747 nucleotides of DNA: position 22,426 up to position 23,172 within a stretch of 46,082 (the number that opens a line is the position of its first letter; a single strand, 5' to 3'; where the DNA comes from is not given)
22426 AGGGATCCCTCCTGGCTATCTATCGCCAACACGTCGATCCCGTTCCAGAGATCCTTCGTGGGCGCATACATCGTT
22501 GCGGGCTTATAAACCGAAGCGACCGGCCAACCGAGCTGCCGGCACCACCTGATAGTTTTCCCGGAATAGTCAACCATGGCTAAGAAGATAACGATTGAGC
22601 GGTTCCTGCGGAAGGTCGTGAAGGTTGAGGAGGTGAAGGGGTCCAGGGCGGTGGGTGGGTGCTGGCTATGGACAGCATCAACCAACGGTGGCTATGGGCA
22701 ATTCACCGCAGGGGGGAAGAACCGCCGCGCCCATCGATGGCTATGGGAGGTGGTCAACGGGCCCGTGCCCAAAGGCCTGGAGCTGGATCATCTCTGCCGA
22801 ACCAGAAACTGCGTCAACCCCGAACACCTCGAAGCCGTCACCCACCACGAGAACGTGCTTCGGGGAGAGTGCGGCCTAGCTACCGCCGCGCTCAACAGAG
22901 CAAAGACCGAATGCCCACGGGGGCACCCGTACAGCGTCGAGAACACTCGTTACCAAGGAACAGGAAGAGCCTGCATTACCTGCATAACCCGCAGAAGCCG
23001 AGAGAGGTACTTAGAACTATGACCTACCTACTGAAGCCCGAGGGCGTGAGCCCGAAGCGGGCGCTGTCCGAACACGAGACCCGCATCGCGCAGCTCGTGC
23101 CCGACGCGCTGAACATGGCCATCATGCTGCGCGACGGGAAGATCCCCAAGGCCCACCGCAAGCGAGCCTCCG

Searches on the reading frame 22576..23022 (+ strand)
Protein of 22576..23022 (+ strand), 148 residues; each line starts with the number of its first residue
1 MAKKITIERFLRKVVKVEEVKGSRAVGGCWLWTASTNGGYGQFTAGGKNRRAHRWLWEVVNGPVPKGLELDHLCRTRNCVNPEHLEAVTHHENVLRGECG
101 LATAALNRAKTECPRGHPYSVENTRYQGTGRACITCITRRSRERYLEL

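Call 78: search_protein_families(library=pfam, proteins=[window:22576-23022:+], max_evalue=0.01)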
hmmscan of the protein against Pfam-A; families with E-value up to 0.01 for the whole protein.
window:22576-23022:+ (148 aa): 2 families
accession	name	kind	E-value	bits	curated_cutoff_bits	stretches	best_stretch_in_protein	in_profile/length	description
PF13392.12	HNH_3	-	8.2e-15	54.6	24.8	1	50-94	1-45/46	HNH endonuclease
PF05551.17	zf-His_Me_endon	-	0.00028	21.5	27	1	66-107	63-98/131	Zinc-binding loop region of homing endonuclease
